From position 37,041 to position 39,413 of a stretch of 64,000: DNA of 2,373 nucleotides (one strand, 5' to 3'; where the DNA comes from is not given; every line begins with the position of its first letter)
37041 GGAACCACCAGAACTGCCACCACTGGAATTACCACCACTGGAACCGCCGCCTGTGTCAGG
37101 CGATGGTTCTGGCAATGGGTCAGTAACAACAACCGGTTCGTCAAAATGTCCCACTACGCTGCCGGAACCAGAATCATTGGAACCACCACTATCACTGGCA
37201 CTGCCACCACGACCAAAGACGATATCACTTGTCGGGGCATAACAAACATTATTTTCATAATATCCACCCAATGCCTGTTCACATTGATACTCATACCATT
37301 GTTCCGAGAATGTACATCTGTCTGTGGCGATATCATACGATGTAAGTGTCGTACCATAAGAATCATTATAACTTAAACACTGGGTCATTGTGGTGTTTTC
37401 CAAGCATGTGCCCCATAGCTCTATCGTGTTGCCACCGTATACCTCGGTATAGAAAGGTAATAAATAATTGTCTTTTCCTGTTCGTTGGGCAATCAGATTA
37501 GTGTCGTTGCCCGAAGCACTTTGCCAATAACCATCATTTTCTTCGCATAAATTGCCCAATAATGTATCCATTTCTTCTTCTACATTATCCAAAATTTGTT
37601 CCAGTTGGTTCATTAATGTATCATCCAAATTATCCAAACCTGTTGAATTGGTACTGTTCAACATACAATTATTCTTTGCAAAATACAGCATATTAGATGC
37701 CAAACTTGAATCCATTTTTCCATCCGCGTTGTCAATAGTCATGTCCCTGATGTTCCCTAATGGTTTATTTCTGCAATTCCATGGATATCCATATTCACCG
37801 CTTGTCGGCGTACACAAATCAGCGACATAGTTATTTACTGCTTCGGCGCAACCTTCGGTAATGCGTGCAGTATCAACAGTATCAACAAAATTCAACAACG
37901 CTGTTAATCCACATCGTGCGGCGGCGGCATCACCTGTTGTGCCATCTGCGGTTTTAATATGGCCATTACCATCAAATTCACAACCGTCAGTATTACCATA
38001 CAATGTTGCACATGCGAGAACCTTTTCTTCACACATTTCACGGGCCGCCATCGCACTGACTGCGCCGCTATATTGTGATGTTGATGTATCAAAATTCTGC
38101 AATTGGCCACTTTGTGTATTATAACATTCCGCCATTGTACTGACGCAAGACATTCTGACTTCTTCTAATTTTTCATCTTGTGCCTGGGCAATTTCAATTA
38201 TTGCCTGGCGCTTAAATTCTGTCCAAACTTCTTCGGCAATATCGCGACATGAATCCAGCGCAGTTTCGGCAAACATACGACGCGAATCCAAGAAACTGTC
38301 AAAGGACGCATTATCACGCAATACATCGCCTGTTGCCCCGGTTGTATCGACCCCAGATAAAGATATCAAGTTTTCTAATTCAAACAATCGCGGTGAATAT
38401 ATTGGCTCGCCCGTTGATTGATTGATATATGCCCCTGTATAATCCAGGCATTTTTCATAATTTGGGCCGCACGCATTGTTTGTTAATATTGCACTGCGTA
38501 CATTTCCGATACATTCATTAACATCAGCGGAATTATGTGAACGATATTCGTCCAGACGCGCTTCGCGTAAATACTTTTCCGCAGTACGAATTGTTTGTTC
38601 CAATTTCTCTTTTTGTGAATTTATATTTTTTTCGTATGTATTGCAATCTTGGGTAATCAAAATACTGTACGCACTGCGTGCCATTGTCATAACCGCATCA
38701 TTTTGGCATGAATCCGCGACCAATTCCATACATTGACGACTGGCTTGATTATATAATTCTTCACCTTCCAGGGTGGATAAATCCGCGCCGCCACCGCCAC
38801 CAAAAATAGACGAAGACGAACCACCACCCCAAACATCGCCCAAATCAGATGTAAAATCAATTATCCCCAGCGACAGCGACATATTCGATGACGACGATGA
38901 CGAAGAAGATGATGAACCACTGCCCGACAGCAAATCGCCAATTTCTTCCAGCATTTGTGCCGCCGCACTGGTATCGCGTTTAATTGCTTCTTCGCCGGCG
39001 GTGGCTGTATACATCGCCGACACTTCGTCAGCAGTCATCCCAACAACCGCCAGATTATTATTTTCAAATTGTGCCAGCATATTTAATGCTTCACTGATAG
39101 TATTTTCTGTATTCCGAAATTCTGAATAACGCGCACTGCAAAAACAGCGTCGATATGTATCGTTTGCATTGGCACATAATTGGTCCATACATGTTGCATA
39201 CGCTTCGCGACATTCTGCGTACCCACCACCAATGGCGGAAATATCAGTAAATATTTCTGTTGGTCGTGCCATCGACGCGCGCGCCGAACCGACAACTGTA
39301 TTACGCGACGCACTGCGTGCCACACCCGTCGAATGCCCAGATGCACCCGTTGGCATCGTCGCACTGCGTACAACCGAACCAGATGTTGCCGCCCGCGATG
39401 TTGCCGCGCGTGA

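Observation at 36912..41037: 962-aa Ser/Gly/Thr-rich, Cys-rich secreted protein plus two uncharacterised neighbours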

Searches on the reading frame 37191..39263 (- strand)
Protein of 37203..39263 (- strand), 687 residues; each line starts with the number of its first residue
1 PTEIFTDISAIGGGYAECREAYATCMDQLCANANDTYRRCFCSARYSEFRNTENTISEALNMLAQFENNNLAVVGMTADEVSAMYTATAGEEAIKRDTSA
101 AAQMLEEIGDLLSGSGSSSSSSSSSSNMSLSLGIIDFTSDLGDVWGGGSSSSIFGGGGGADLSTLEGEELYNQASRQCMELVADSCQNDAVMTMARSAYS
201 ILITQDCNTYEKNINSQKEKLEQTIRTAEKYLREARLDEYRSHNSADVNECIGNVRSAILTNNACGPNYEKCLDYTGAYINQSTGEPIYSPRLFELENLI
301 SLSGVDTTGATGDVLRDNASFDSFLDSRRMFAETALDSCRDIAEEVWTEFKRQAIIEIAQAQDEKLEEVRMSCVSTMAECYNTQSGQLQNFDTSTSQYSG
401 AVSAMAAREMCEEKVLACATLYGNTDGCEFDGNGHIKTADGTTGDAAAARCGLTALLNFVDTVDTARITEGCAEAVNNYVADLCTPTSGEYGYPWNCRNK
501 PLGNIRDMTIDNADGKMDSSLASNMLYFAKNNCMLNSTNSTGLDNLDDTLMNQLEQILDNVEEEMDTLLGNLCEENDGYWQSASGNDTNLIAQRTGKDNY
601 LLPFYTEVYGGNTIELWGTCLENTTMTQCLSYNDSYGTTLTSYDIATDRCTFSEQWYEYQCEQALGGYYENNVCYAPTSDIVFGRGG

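Call 6: find_homologous_proteins(query=window:37203-39263:-)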
Query seq(687 aa) (687 aa): 934 proteins with E <= 0.001 among 8000 candidates; the best 120 are listed.
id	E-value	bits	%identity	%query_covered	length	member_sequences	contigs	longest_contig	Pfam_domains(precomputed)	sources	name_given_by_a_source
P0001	0.0e+0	1524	99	100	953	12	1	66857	-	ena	-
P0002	0.0e+0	1105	72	99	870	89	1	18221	-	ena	-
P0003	0.0e+0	1010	71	93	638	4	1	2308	-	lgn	-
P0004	4.8e-281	952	65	98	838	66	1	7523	-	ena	-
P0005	2.5e-279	947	64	98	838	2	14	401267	-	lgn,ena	-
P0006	3.0e-279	946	64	98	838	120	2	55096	-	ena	-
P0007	5.9e-276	935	63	98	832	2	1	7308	-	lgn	-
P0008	3.9e-275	933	63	98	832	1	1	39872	-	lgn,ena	-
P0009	6.6e-275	932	64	98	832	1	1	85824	-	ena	-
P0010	1.4e-274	931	63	98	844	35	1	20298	-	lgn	-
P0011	1.7e-274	931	63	98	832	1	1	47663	-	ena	-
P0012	4.8e-274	929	63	98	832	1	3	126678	-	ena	-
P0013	5.3e-273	926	63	98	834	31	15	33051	-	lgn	-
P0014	5.9e-273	925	63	98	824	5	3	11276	-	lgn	-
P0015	6.4e-273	925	63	98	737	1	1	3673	-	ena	-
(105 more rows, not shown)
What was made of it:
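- Checked: More than 900 homologues at 55-99% identity over the whole core (call 6).
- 934 hits, the best 120 at 55-99% identity over the full core (call 6).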

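Call 13: search_protein_representatives(protein=window:37191-39248:-)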
Query: 686 residues. Proteins with E-value up to 0.001 (for the whole library): 685; up to 1e-10: 535; up to 1e-30: 258. The best 150 are listed.
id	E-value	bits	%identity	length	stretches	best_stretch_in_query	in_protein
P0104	7.3e-239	811.1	61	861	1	1-678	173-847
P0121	2.5e-205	700.3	75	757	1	1-430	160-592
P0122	3.8e-203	693.1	55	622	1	21-671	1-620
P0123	3.0e-202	690.2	53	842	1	2-671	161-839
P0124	1.6e-191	654.7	51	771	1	2-670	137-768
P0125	1.6e-189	648.1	52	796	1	1-671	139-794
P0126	8.9e-189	645.6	52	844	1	1-672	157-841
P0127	5.9e-184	629.7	51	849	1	2-671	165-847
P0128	3.2e-183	627.3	51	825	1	1-670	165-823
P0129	1.1e-182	625.5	53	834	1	2-671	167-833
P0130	2.3e-182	624.5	49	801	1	2-672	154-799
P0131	1.9e-180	618.1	52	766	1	2-670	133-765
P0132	2.8e-179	614.3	50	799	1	2-671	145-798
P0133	3.7e-177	607.2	54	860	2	2-508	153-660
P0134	2.0e-176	604.8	50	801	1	1-674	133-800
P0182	1.7e-95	337.4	38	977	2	5-419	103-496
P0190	1.5e-87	311.2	38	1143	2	5-419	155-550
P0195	2.5e-86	307.2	36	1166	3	5-419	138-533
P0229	1.2e-61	225.6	35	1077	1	8-450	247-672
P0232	7.1e-59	216.5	32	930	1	6-622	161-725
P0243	1.6e-55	205.4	33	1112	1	6-431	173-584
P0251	1.6e-54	202.1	33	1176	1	4-420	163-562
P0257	7.0e-54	200.0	31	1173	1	9-492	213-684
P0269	4.8e-53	197.2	28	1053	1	4-589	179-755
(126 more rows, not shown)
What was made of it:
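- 685 clusters at 50% identity (call 13).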

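Call 16: search_protein_families(library=pfam, proteins=[P0190, P0195, P0229, P0251, P0257, P0243, P0182, P0232, P0269], max_evalue=0.01)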
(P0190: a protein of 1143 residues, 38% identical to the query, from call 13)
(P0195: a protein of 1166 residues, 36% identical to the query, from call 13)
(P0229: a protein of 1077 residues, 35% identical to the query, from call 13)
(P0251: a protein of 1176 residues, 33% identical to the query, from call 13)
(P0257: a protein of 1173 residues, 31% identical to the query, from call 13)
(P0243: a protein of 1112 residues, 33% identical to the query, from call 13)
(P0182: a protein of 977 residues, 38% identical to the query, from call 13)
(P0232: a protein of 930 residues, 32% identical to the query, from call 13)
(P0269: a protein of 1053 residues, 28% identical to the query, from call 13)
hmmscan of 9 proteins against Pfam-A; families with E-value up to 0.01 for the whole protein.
P0190 (1143 aa): 0 families

P0195 (1166 aa): 1 family
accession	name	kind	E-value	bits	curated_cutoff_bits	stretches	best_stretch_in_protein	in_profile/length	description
PF24634.1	DUF7631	-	0.00025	21.9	27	0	827-841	3-17/50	Domain of unknown function (DUF7631)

P0229 (1077 aa): 0 families

P0251 (1176 aa): 0 families

P0257 (1173 aa): 0 families

P0243 (1112 aa): 0 families

P0182 (977 aa): 0 families

P0232 (930 aa): 0 families

P0269 (1053 aa): 0 families
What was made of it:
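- On Known adhesin and repeat families (RTX, Big, cadherin-like, YadA, EGF, GCC2_GCC3): Zero confident hits in nine distant members at E up to 0.01 (call 16).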

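Call 25: predict_structure(alignment_id=A2)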
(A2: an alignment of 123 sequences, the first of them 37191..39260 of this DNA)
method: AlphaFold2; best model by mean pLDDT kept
length: 690 residues; sequences in the alignment: 123
mean_pLDDT: 83.3   pTM: 0.60
mean pLDDT of the five models: 83.3, 82.7, 80.8, 79.7, 79.5
residues with pLDDT >= 90: 336; 70-90: 231; 50-70: 58; < 50: 65
segments of 3 or more residues with pLDDT < 50: 1-6, 87-96, 114-152, 683-690
pLDDT, mean of each block of 10 residues (from residue 1): 47 84 91 79 79 87 81 70 58 52 71 50 39 36 45 56 85 91 89 90 88 89 86 80 88 97 97 97 95 95 77 94 98 94 96 96 96 94 90 75 88 91 89 90 89 84 90 95 96 96 92 94 95 68 80 96 96 95 73 85 93 84 91 89 94 95 94 80 45
secondary structure, 60 per line:
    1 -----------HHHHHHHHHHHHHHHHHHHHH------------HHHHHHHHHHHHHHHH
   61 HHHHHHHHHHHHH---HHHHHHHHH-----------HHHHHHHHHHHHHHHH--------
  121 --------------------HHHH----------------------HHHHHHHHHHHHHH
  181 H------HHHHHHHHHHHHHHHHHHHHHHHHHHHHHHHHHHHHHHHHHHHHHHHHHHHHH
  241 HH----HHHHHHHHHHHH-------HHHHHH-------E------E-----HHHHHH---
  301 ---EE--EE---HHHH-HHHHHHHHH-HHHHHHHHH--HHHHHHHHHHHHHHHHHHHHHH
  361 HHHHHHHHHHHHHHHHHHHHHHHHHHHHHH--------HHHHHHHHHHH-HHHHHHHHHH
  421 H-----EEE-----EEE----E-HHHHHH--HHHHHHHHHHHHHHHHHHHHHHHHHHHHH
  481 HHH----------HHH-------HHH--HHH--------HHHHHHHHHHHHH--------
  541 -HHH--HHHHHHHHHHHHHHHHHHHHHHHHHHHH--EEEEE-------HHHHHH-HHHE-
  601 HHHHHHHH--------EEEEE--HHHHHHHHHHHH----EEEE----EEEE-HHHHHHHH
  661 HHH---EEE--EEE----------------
elements in order (helices of 4 or more, strands of 3 or more residues): H12-32 H45-73 H77-85 H97-112 H141-144 H167-181 H188-242 H247-258 H266-271 H292-297 H313-316 H318-326 H328-336 H339-390 H399-409 H411-421 E427-429 E435-437 H444-449 H452-483 H520-532 H547-574 E577-581 H589-594 H601-608 E617-621 H624-635 E640-643 E648-651 H653-663 E667-669 E672-674
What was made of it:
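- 37233..39248 (-): Acidic Cys-rich core (residues 185-856), 28 Cys, almost all alpha-helical. AlphaFold2 pLDDT 83.3, pTM 0.60, helices up to 55 residues (call 25).
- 38784..38927 (-): Ser/Gly-rich loop inside the core (residues 292-339) carrying conserved DF..D..W / S.F / D...L.G residues. pLDDT below 50 at model residues 114-152 (call 25).
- On Autotransporter / type V secreted adhesins: The model is almost all helix with only short strands (call 25).
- On Chlamydial OmcB (Chlam_OMP6): Helical model (call 25).
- Closest known: Chlamydial 60-kDa cysteine-rich outer-membrane-complex protein OmcB. Different: The body here is almost all helix (call 25), whereas OmcB is built from beta-rich repeats.
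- The model has pLDDT 83.3 and is almost all helix (call 25). A confident structure model (call 25).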

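Call 27: search_solved_structures(query=A2, max_evalue=1)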
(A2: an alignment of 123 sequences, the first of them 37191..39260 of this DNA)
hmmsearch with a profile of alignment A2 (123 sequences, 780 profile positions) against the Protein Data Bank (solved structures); distinct sequences matched with E-value up to 1: 1.
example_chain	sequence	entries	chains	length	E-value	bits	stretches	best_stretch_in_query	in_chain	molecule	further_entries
8iw2_A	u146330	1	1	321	0.25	13.2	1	467-588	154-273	Pyruvate kinase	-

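Call 30: fold_search(model_id=the predicted structure, library=pdb)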
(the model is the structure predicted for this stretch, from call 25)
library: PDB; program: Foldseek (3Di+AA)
matches with E <= 10: 78; with E <= 0.001: 0
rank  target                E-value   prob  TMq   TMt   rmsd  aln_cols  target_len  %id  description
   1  7sqc_W1               5.2e-01  0.09  0.12  0.10  36.4       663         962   12  Ciliary C1 central pair apparatus isolated from Chlamydomonas reinhardtii (released 2022-04-13)
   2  7sqc_W0               5.2e-01  0.06  0.10  0.08  43.7       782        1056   11  Ciliary C1 central pair apparatus isolated from Chlamydomonas reinhardtii (released 2022-04-13)
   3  2nwl_C                1.0e+00  0.04  0.06  0.09  26.8       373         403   10  Crystal structure of GltPh in complex with L-Asp (released 2007-02-27)
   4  9cpb_5M               2.0e+00  0.13  0.13  0.20  31.1       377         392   11  Atomic model of bovine Fallopian tube cilia doublet microtubule (48-nm periodicity) (released 2024-10-30)
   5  9cpc_3F               2.0e+00  0.12  0.13  0.20  32.1       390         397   12  Atomic model of porcine brain ventricles cilia doublet microtubule (48-nm periodicity) (released 2024-10-23)
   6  3wyf_F                2.3e+00  0.03  0.09  0.07  35.1       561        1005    9  Crystal structure of Xpo1p-Yrb2p-Gsp1p-GTP complex (released 2014-11-12)
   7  6bat_A                2.4e+00  0.02  0.06  0.10  26.4       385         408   11  Crystal Structure of Wild-Type GltPh in complex with L-aspartate (released 2018-01-17)
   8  8otz_Cv               2.5e+00  0.08  0.11  0.17  33.8       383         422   13  48-nm repeat of the native axonemal doublet microtubule from bovine sperm (released 2023-11-22)
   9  8sri_A                2.7e+00  0.05  0.05  0.03  32.7       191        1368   11  Cryo-EM structure of TRPM2 chanzyme (E1114A) in the presence of Magnesium and ADP-ribose, closed state (released 2024-05-15)
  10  8srb_A                2.9e+00  0.04  0.05  0.03  35.1       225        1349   11  Cryo-EM structure of TRPM2 chanzyme in the presence of EDTA and ADP-ribose (released 2024-05-08)
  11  8srg_A                2.9e+00  0.04  0.05  0.03  34.5       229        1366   11  Cryo-EM structure of TRPM2 chanzyme in the presence of Magnesium, Adenosine monophosphate, and Ribose-5-phosphate (released 2024-05-15)
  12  6ca0_F                2.9e+00  0.03  0.07  0.10  26.9       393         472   13  Cryo-EM structure of E. coli RNAP sigma70 open complex (released 2018-02-28)
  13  6uwf                  3.0e+00  0.02  0.06  0.09  26.1       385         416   10  GltPh in complex with L-aspartate and sodium ions in outward-facing state (released 2020-06-03)
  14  8sr8_A                3.2e+00  0.05  0.05  0.03  35.3       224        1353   10  Cryo-EM structure of TRPM2 chanzyme in the presence of EDTA (apo state) (released 2024-05-08)
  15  7ung_B1               3.5e+00  0.07  0.12  0.18  31.6       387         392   13  48-nm repeat of the human respiratory doublet microtubule (released 2022-10-05)
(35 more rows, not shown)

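Call 33: find_encoding_contigs(protein=P0251, flank=8000, max_places=3)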
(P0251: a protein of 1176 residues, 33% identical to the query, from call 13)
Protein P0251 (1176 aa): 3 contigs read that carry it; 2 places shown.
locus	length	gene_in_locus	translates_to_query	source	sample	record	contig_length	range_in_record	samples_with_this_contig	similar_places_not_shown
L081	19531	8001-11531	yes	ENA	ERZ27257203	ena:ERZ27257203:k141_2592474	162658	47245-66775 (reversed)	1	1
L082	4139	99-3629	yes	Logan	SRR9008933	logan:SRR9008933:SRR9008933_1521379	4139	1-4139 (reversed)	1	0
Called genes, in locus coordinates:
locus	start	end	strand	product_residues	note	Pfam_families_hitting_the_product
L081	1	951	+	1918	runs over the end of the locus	PF11974:bMG3, PF01835:MG2, PF17962:bMG6, PF07703:A2M_BRD, PF00207:A2M, PF17973:bMG10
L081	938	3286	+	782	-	PF00912:Transgly, PF00905:Transpeptidase, PF06832:BiPBP_C (weak)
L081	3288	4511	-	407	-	-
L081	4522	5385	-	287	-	-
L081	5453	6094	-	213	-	-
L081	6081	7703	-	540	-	PF17251:Pom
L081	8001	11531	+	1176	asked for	-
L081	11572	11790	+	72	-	-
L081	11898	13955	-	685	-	PF23569:NBD_SMAX1 (weak), PF00004:AAA, PF17871:AAA_lid_9, PF00004:AAA, PF00158:Sigma54_activat (weak), PF07724:AAA_2, PF07728:AAA_5, PF10431:ClpB_D2-small, +7 more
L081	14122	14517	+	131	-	PF00830:Ribosomal_L28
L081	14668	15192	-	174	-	PF01195:Pept_tRNA_hydro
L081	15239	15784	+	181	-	-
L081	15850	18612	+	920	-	PF02739:5_3_exonuc_N, PF01367:5_3_exonuc, PF01612:DNA_pol_A_exo1, PF00476:DNA_pol_A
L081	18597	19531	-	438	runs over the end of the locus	PF19425:Csd3_N2, PF01551:Peptidase_M23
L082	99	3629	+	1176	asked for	-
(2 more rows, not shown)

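Call 34: find_encoding_contigs(protein=P0190, flank=8000, max_places=3)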
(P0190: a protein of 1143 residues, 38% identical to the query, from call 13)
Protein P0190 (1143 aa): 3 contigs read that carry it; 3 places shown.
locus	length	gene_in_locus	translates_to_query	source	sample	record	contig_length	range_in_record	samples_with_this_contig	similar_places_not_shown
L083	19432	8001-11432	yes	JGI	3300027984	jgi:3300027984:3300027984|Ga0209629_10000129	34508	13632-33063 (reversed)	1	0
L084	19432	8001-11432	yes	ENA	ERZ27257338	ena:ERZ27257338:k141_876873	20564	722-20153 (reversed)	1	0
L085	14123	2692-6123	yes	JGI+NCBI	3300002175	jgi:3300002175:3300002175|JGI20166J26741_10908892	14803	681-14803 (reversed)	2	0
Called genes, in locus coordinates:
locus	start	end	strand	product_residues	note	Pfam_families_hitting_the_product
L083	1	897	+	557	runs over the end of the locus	-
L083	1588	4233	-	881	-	-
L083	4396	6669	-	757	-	-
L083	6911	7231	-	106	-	PF03840:SecG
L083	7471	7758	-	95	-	PF01176:eIF-1a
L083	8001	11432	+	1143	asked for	-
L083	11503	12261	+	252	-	-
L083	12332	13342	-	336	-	PF05175:MTS (weak), PF13847:Methyltransf_31, PF08242:Methyltransf_12 (faint), PF13649:Methyltransf_25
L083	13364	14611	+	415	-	PF19425:Csd3_N2, PF01551:Peptidase_M23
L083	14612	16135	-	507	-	-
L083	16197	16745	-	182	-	PF01527:HTH_Tnp_1 (faint)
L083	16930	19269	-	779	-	PF00521:DNA_topoisoIV, PF03989:DNA_gyraseA_C (faint)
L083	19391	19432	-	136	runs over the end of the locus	-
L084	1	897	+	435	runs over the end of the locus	?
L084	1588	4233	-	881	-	-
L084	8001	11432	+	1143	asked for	-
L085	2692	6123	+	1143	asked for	-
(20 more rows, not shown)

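Call 39: fold_search(model_id=the predicted structure, library=viral)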
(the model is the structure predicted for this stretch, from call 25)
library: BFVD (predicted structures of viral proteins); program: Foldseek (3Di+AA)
matches with E <= 10: 60; with E <= 0.001: 0
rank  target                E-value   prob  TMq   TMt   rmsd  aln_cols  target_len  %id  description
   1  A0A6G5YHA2            2.0e-01  0.08  0.08  0.08  25.7       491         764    9  (no name in the UniProt tables at hand)
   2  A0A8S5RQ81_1          2.7e-01  0.05  0.08  0.06  48.6       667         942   11  (no name in the UniProt tables at hand)
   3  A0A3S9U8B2            6.5e-01  0.04  0.07  0.07  30.7       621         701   10  Structural protein [Alteromonas phage ZP6]
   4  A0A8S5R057            8.4e-01  0.12  0.13  0.15  21.1       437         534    9  Uncharacterized protein [Siphoviridae sp. ctyvQ1]
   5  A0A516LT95            8.4e-01  0.06  0.10  0.09  26.5       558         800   10  (no name in the UniProt tables at hand)
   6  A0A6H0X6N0            1.3e+00  0.04  0.10  0.09  26.4       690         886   12  Internal virion protein B [Aeromonas phage PS]
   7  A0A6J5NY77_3          1.4e+00  0.02  0.08  0.05  46.7       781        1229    9  Uncharacterized protein [uncultured Caudovirales phage]
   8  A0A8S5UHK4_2          1.4e+00  0.06  0.13  0.10  43.1       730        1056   11  Trimeric coiled-coil viral fiber [Siphoviridae sp. ctZd434]
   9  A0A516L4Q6            1.6e+00  0.02  0.08  0.09  35.6       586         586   10  (no name in the UniProt tables at hand)
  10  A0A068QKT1            1.8e+00  0.01  0.07  0.05  58.1       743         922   11  DNA double-strand break repair rad50 ATPase-like [Armadillidium vulgare iridescent virus]
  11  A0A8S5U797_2          1.9e+00  0.01  0.07  0.05  40.4       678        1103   10  Large polyvalent protein-associated domain 3 (Fragment) [Podoviridae sp. ctngc57]
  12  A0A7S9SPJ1            2.1e+00  0.02  0.09  0.10  51.5       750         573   11  (no name in the UniProt tables at hand)
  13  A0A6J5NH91            2.2e+00  0.02  0.09  0.08  58.6       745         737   12  Uncharacterized protein [uncultured Caudovirales phage]
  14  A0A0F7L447            2.3e+00  0.03  0.11  0.08  34.3       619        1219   11  Transglycosylase SLT domain-containing protein [uncultured marine virus]
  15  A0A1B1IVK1            2.4e+00  0.04  0.09  0.09  30.1       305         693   12  (no name in the UniProt tables at hand)
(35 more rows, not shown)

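Call 68: search_protein_families(library=pfam, proteins=[L081:3288-4511:-, L083:11503-12261:+, L083:1588-4233:-, L083:4396-6669:-], max_evalue=1)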
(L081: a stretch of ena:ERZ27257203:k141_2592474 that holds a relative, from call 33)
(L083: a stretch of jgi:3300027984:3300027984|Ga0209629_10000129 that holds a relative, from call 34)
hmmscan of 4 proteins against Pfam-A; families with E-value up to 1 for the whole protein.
L081:3288-4511:- (407 aa): 1 family
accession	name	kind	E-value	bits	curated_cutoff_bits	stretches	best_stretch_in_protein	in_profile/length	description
PF22777.1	VKGC_lumenal_dom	-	0.03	14.7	27.7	1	274-304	12-42/152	Vitamin K-dependent gamma-carboxylase, lumenal domain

L083:11503-12261:+ (252 aa): 0 families

L083:1588-4233:- (881 aa): 0 families

L083:4396-6669:- (757 aa): 1 family
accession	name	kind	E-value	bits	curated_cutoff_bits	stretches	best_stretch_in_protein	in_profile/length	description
PF02668.22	TauD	-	0.018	15.4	27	1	611-671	75-136/267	Taurine catabolism dioxygenase TauD, TfdA family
